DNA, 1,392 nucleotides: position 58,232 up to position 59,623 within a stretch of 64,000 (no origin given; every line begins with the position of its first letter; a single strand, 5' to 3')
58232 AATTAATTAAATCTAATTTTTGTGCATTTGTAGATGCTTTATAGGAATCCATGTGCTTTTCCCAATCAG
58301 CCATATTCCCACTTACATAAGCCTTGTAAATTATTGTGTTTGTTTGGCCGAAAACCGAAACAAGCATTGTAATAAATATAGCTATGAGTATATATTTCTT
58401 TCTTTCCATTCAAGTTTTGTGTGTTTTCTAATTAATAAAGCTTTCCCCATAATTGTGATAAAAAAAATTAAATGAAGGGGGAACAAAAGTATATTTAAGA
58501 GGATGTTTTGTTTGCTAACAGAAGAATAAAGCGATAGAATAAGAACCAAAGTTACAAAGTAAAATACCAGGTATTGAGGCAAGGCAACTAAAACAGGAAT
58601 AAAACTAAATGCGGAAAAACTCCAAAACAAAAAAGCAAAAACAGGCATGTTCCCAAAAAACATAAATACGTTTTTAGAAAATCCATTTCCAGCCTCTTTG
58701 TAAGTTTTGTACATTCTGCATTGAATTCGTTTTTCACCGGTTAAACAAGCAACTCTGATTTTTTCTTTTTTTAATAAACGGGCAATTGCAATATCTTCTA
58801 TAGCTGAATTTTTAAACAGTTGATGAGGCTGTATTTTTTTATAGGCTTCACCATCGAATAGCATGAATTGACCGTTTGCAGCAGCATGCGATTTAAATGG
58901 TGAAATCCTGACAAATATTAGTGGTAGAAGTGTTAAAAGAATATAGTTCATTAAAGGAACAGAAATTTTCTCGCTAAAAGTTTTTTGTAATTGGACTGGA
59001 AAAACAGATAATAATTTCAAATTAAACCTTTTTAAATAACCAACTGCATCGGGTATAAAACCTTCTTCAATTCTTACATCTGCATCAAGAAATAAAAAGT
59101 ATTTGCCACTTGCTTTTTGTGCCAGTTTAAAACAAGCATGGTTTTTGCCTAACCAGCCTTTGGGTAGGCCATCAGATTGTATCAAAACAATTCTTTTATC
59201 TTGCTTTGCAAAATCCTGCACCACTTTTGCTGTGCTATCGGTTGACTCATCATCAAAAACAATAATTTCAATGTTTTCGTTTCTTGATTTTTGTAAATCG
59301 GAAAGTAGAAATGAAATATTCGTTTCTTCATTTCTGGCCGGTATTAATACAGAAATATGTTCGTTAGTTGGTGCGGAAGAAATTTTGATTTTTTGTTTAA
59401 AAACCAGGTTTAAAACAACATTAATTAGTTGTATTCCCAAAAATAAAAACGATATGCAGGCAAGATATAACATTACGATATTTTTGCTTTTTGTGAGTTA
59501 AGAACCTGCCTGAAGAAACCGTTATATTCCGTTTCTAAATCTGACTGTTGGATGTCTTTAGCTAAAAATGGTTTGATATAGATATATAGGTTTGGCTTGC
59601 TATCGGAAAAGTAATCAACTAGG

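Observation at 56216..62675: Island-borne, tightly overlapping operon predicted to make an acylated carotenoid glycoside without any cyclase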

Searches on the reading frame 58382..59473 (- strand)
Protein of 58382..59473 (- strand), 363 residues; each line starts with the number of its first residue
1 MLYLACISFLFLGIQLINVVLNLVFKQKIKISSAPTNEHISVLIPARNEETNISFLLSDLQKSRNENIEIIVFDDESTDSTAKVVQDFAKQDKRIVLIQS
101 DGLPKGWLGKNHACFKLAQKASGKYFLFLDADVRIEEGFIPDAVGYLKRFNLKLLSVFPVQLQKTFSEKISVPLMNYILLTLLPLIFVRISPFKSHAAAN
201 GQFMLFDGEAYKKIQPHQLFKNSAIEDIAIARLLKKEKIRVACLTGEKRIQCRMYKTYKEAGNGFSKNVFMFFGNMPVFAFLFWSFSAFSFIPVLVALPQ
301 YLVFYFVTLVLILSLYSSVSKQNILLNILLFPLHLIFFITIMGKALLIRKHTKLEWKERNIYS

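Call 3: search_protein_families(library=pfam, proteins=[window:58382-59473:-], max_evalue=0.01)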
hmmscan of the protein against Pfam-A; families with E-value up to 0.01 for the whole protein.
window:58382-59473:- (363 aa): 6 families
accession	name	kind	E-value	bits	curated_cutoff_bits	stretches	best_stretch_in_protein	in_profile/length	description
PF00535.33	Glycos_transf_2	-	2e-21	77.1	23.3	1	41-151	1-107/168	Glycosyl transferase family 2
PF13641.12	Glyco_tranf_2_3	-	1.5e-09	38.7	27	1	40-244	3-204/230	Glycosyltransferase like family 2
PF10111.15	Glyco_tranf_2_2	-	4.1e-06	26.9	27.3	1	41-133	1-92/276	Glycosyltransferase like family 2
PF13632.12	Glyco_trans_2_3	-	2e-05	24.9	27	1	125-339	1-194/198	Glycosyl transferase family group 2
PF13506.12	Glyco_transf_21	-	4.2e-05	23.5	21.7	1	109-246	17-149/174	Glycosyl transferase family 21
PF02096.25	60KD_IMP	-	0.00055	20.4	35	1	245-347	46-144/163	60Kd inner membrane protein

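Call 4: search_protein_families(library=ncbifam, proteins=[window:58382-59473:-], max_evalue=0.01)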
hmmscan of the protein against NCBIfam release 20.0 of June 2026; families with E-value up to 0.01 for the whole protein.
window:58382-59473:- (363 aa): 19 families
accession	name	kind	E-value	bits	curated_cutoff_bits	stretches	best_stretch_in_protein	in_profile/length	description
NF045692.1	OglycostaseCruG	equivalog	6.7e-31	107.6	600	1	37-342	40-342/386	2'-O-glycosyltransferase CruG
TIGR03469.1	HpnB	hypoth_equivalog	1.1e-29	103.7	379.25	1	32-270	38-282/386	hopene-associated glycosyltransferase HpnB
TIGR04283.1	glyco_like_mftF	equivalog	1.3e-14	54.3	182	1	40-247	1-181/221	TIGR04283 family arsenosugar biosynthesis glycosyltransferase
TIGR03937.1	PgaC_IcaA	equivalog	2.7e-13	49.6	422.3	1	30-137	37-140/407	poly-beta-1,6-N-acetyl-D-glucosamine synthase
NF047683.1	TeichurnBiosyTuaG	equivalog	1.8e-10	40.9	400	1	36-134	4-98/252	teichuronic acid biosynthesis protein TuaG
NF050050.1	ProtGlycPglI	equivalog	2.6e-10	40.1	500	1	39-138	3-99/306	GalNAc(5)-diNAcBac-PP-undecaprenol beta-1,3-glucosyltransferase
NF007482.0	PRK10073.1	equivalog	5.7e-10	38.7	423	1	37-137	5-100/334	glycosyltransferase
NF010496.0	PRK13915.1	equivalog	9.1e-10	38.1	262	1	32-146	25-141/307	glucosyl-3-phosphoglycerate synthase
NF053846.1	glyco_with_XrtP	equivalog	1.9e-08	33.4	520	1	24-113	27-114/440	XrtP-associated glycosyltransferase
TIGR03965.1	mycofact_glyco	equivalog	2e-08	33.6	280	1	31-151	67-183/467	mycofactocin biosynthesis glycosyltransferase MftF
NF038302.1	EPS_HpsE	equivalog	3.5e-08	32.8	300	1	40-149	3-113/307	hormogonium polysaccharide biosynthesis glycosyltransferase HpsE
NF041875.1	EPS_EpsD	equivalog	8.7e-08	31.9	370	1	40-141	1-98/325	exopolysaccharide biosynthesis glycosyltransferase EpsD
NF047588.1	GlcsyltransPgfSStrep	equivalog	2.3e-06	27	500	1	40-144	3-107/308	glycosyltransferase PgfS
NF050819.1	PolSacchBiosHfsG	equivalog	2.9e-06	26.6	500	1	37-134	11-103/302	polysaccharide biosynthesis protein HfsG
NF038299.1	EPS_HpsN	equivalog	6.6e-06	25.3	425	1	39-142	2-101/317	hormogonium polysaccharide biosynthesis glycosyltransferase HpsN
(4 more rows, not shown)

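Call 33: find_homologous_proteins(query=window:58382-59473:-, max_evalue=0.00001)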
Query window:58382-59473:- (363 aa): 4935 proteins with E <= 0.00001 among 8000 candidates; the best 120 are listed.
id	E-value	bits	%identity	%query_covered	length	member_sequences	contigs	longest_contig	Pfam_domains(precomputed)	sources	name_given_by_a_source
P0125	4.9e-233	791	100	100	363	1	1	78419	PF10111.15,PF13641.13,PF00535.33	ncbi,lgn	-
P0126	3.7e-188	643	82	100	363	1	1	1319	PF10111.15,PF13506.14,PF13641.13,PF00535.33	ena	-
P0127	5.5e-185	633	77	100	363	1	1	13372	PF10111.15,PF13641.13,PF00535.33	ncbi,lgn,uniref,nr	ncbi:cellulose synthase/poly-beta-1,6-N-acetylglucosamine synthase-like glycosyltransferase [Balneic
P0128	2.1e-184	631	77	100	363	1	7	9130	PF10111.15,PF13641.13,PF00535.33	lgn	-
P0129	3.5e-184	630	77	100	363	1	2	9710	PF10111.15,PF13641.13,PF00535.33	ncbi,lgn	-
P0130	4.5e-181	620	75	100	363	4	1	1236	PF10111.15,PF13641.13,PF00535.33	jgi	jgi:glycosyltransferase involved in cell wall biosynthesis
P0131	2.2e-180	618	77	100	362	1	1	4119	PF10111.15,PF13641.13,PF00535.33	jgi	jgi:glycosyltransferase involved in cell wall biosynthesis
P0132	4.0e-179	613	77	96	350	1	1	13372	PF10111.15,PF13641.13,PF00535.33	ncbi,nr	ncbi:glycosyltransferase [Balneicella halophila]|nr:glycosyltransferase family 2 protein [Balneicell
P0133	1.0e-178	612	76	100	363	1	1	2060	PF10111.15,PF13641.13,PF00535.33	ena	-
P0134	1.2e-178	612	77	100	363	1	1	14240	PF10111.15,PF13641.13,PF00535.33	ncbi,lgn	-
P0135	1.5e-178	612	75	100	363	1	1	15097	PF10111.15,PF13641.13,PF00535.33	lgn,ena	-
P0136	1.9e-178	611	75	100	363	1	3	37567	PF10111.15,PF13641.13,PF00535.33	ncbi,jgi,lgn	jgi:glycosyltransferase involved in cell wall biosynthesis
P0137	6.2e-178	610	74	100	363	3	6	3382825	PF10111.15,PF13641.13,PF00535.33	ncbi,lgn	ncbi:hydroxychlorobactene glucosyltransferase CruC [Paludibacter sp.]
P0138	3.6e-177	607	75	100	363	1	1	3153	PF10111.15,PF13641.13,PF00535.33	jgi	-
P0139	2.1e-175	601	75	100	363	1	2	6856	PF10111.15,PF13641.13,PF00535.33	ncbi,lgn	ncbi:MAG: glycosyltransferase [Bacteroidales bacterium]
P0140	1.0e-174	599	74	100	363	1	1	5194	PF10111.15,PF13641.13,PF00535.33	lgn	-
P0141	3.1e-174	597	74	100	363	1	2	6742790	PF10111.15,PF13641.13,PF00535.33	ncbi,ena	-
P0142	3.6e-174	597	75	100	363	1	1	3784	PF10111.15,PF13641.13,PF00535.33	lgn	-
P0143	4.7e-174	597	73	100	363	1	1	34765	PF10111.15,PF13641.13,PF00535.33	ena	-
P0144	5.1e-174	597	75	100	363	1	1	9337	PF10111.15,PF13641.13,PF00535.33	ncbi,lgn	-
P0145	7.1e-174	596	74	100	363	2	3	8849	PF10111.15,PF13641.13,PF00535.33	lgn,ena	-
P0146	1.0e-172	592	77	96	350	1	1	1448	PF10111.15,PF13641.13,PF00535.33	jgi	-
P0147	1.7e-171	588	72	100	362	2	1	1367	PF13641.13,PF00535.33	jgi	-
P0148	4.4e-170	584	72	100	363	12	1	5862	PF10111.15,PF13641.13,PF00535.33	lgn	-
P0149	5.8e-167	573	73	97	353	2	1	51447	PF10111.15,PF13641.13,PF00535.33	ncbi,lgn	-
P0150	5.3e-165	567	73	96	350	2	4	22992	PF10111.15,PF13641.13,PF00535.33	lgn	-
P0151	5.5e-164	564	69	100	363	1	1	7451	PF13641.13,PF00535.33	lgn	-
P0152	1.4e-163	562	70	100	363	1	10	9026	PF10111.15,PF13641.13,PF00535.33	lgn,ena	-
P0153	5.3e-162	557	69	100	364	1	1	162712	PF10111.15,PF13641.13,PF00535.33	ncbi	ncbi:MAG: glycosyltransferase [Bacteroidales bacterium]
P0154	5.3e-162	557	69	100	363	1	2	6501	PF10111.15,PF13641.13,PF00535.33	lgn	-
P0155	1.3e-161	556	69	100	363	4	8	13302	PF10111.15,PF13641.13,PF00535.33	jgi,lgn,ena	-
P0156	5.3e-161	554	68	100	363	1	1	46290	PF10111.15,PF13641.13,PF00535.33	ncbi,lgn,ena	-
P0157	7.5e-159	547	69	100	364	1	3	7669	PF13641.13,PF00535.33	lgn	-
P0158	5.2e-158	544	67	100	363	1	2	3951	PF13641.13,PF00535.33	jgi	-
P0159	1.3e-155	536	67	100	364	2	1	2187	PF10111.15,PF13641.13,PF00535.33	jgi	-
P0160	1.5e-154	533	65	100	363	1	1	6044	PF13641.13,PF00535.33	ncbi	-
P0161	1.7e-154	533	67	100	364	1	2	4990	PF10111.15,PF13641.13,PF00535.33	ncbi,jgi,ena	-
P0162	4.3e-153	528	66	99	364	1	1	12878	PF10111.15,PF13641.13,PF00535.33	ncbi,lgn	-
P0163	1.7e-151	523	68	96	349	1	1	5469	PF10111.15,PF13641.13,PF00535.33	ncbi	ncbi:MAG: glycosyltransferase family 2 protein [Candidatus Kapaibacteriales bacterium]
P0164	1.8e-151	523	65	97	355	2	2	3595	PF10111.15,PF13506.14,PF13641.13,PF00535.33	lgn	-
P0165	2.2e-150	519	64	100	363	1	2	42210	PF13641.13,PF00535.33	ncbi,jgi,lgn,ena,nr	ncbi:MAG TPA: glycosyltransferase [Bacteroidetes bacterium]|nr:glycosyltransferase [Bacteroidota bac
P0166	4.9e-148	511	61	100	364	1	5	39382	PF10111.15,PF13641.13,PF00535.33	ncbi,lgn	-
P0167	1.3e-147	510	61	100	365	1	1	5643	PF10111.15,PF13641.13,PF00535.33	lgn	-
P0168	4.1e-147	508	63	100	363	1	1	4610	PF10111.15,PF13641.13,PF00535.33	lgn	-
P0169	5.2e-147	508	62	99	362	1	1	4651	PF13641.13,PF00535.33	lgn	-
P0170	3.1e-146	505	62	100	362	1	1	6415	PF13641.13,PF00535.33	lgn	-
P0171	6.4e-146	504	65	96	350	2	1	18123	PF10111.15,PF13641.13,PF00535.33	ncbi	ncbi:MAG: glycosyltransferase [Bacteroidales bacterium]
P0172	1.6e-145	503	63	100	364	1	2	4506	PF13641.13,PF00535.33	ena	-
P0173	1.2e-144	500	60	100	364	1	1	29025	PF13641.13,PF00535.33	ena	-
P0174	1.8e-144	500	63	100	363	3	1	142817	PF13506.14,PF13641.13,PF00535.33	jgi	-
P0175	2.0e-144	499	61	100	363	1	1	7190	PF13641.13,PF00535.33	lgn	-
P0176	2.1e-144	499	59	100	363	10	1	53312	PF13641.13,PF00535.33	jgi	-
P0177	3.0e-144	499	61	100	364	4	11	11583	PF10111.15,PF13506.14,PF13641.13,PF00535.33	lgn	-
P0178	8.0e-144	497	65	96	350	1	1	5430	PF13641.13,PF00535.33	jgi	jgi:glycosyltransferase involved in cell wall biosynthesis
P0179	5.5e-143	495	62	100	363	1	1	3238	PF13641.13,PF00535.33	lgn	-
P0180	1.5e-142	493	63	100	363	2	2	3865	PF10111.15,PF13641.13,PF00535.33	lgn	-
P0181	7.5e-142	491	60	100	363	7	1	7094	PF10111.15,PF13641.13,PF00535.33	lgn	-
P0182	2.4e-141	489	62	100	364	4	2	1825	PF10111.15,PF13641.13,PF00535.33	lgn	-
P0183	5.0e-141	488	61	100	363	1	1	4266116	PF13506.14,PF13641.13,PF00535.33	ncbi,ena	-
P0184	1.7e-140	486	61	100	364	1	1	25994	PF10111.15,PF13506.14,PF13641.13,PF00535.33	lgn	-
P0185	4.7e-139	482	60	100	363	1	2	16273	PF13641.13,PF00535.33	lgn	-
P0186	7.7e-139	481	60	100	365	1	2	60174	PF13641.13,PF00535.33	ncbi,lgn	-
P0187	2.8e-138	479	60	100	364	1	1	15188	PF13506.14,PF13641.13,PF00535.33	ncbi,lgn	-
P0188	7.7e-138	478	58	100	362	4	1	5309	PF10111.15,PF13641.13,PF00535.33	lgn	-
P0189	1.2e-137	477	60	100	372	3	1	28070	PF13641.13,PF00535.33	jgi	jgi:glycosyltransferase involved in cell wall biosynthesis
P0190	1.2e-137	477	62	100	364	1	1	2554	PF13641.13,PF00535.33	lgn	-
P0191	1.4e-137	477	60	100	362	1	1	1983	PF10111.15,PF13506.14,PF13641.13,PF00535.33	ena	-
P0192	1.6e-137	477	62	100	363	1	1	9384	PF10111.15,PF13641.13,PF00535.33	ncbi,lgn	-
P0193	1.7e-137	477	58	99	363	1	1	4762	PF13506.14,PF13641.13,PF00535.33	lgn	-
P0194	2.8e-137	476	60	100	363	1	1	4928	PF13641.13,PF00535.33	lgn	-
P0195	3.3e-137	476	58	99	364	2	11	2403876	PF10111.15,PF13641.13,PF00535.33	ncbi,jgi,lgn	-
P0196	3.3e-137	476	58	100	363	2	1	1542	PF13506.14,PF13641.13,PF00535.33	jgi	-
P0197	6.5e-137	475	58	100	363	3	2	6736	PF13506.14,PF13641.13,PF00535.33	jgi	-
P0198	7.4e-137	474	60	99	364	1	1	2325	PF13506.14,PF13641.13,PF00535.33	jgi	jgi:glycosyltransferase involved in cell wall biosynthesis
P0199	7.5e-137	474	58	100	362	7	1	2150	PF10111.15,PF13506.14,PF13641.13,PF00535.33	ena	-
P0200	8.6e-137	474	61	94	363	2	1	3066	PF13641.13,PF00535.33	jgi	jgi:glycosyltransferase involved in cell wall biosynthesis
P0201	2.6e-136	473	59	93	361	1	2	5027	PF13641.13,PF00535.33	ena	-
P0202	5.3e-135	468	58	100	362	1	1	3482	PF10111.15,PF13641.13,PF00535.33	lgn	-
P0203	1.4e-134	467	57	100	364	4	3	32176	PF10111.15,PF13641.13,PF00535.33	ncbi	ncbi:MAG: glycosyltransferase [Bacteroidales bacterium]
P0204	2.1e-134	466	58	100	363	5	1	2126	PF13641.13,PF00535.33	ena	-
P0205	2.4e-134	466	58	100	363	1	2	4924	PF10111.15,PF13641.13,PF00535.33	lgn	-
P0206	5.5e-134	465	57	99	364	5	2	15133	PF13641.13,PF00535.33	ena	-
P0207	6.8e-134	465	59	100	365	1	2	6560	PF13641.13,PF00535.33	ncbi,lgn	-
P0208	1.3e-133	464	57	99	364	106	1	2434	PF13506.14,PF13641.13,PF00535.33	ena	-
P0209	1.7e-133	463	58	100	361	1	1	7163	PF10111.15,PF13506.14,PF13641.13,PF00535.33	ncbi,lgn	-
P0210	3.4e-133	462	57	100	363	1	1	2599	PF13641.13,PF00535.33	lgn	-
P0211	6.2e-133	462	59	100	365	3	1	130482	PF13641.13,PF00535.33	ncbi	-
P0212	7.1e-133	461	57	100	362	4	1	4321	PF10111.15,PF13506.14,PF13641.13,PF00535.33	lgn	-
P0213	2.3e-132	460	59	100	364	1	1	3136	PF10111.15,PF13641.13,PF00535.33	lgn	-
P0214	3.5e-132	459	58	99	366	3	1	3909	PF10111.15,PF13641.13,PF00535.33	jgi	jgi:glycosyltransferase involved in cell wall biosynthesis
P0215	8.8e-132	458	57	99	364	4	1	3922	PF13506.14,PF13641.13,PF00535.33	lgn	-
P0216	1.9e-131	457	58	100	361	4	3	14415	PF13641.13,PF00535.33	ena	-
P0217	2.0e-131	457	58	100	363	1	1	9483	PF10111.15,PF13641.13,PF00535.33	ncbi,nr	ncbi:hypothetical protein AC481_07030 [miscellaneous Crenarchaeota group archaeon SMTZ-80]|nr:MAG: h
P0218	2.6e-131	456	59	100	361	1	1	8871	PF13641.13,PF00535.33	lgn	-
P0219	5.0e-131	455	56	100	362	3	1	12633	PF13641.13,PF00535.33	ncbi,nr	ncbi:MAG: glycosyltransferase family 2 protein [Bacteroidota bacterium]|nr:glycosyltransferase famil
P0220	6.6e-131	455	57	100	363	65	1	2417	PF13641.13,PF00535.33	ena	-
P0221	9.1e-131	454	56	100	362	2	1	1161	PF13641.13,PF00535.33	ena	-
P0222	9.3e-131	454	57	97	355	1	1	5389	PF13641.13,PF00535.33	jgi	-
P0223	1.6e-130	454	57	98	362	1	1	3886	PF13506.14,PF13641.13,PF00535.33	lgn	-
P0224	3.8e-130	452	57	100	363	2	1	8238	PF13641.13,PF00535.33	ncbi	-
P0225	3.8e-130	452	58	99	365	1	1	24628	PF13641.13,PF00535.33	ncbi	-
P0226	8.8e-130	451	59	100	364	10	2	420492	PF13641.13,PF00535.33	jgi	jgi:glycosyltransferase involved in cell wall biosynthesis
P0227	8.8e-130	451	57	100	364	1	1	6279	PF13641.13,PF00535.33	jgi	jgi:cellulose synthase/poly-beta-1,6-N-acetylglucosamine synthase-like glycosyltransferase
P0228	9.1e-130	451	57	100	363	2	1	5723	PF13641.13,PF00535.33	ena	-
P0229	2.2e-129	450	58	100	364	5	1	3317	PF13641.13,PF00535.33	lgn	-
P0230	2.8e-129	450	56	100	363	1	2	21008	PF13641.13,PF00535.33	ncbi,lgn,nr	ncbi:MAG: glycosyltransferase family 2 protein [Bacteroidales bacterium]|nr:glycosyltransferase fami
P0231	3.8e-129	449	57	100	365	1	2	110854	PF13641.13,PF00535.33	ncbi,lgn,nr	ncbi:MAG: glycosyltransferase [Marinilabiliaceae bacterium]|nr:glycosyltransferase [Marinilabiliacea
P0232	5.4e-129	449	57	100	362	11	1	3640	PF10111.15,PF13506.14,PF13641.13,PF00535.33,PF13704.14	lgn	-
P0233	5.4e-129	449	57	100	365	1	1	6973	PF13641.13,PF00535.33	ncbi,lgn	-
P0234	8.6e-129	448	55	100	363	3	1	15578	PF13641.13,PF00535.33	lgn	-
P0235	9.6e-129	448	57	99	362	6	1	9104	PF13641.13,PF00535.33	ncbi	-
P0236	1.0e-128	448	59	96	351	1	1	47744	PF10111.15,PF13506.14,PF13641.13,PF00535.33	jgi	jgi:Glycosyltransferases, probably involved in cell wall biogenesis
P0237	1.4e-128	447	57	100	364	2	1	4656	PF13506.14,PF13641.13,PF00535.33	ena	-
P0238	3.6e-128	446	56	100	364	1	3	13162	PF13641.13,PF00535.33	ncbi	-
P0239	5.2e-128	445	56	100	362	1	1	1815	PF13641.13,PF00535.33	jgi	-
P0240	5.7e-128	445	57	100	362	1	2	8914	PF10111.15,PF13641.13,PF00535.33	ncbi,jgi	-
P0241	6.4e-128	445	56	99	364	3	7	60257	PF13506.14,PF13641.13,PF00535.33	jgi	jgi:glycosyltransferase involved in cell wall biosynthesis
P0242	7.1e-128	445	56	99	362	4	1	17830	PF13506.14,PF13641.13,PF00535.33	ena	-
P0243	7.9e-128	445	56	100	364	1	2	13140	PF13641.13,PF00535.33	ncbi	-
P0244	1.3e-127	444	57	100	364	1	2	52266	PF00535.33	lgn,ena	-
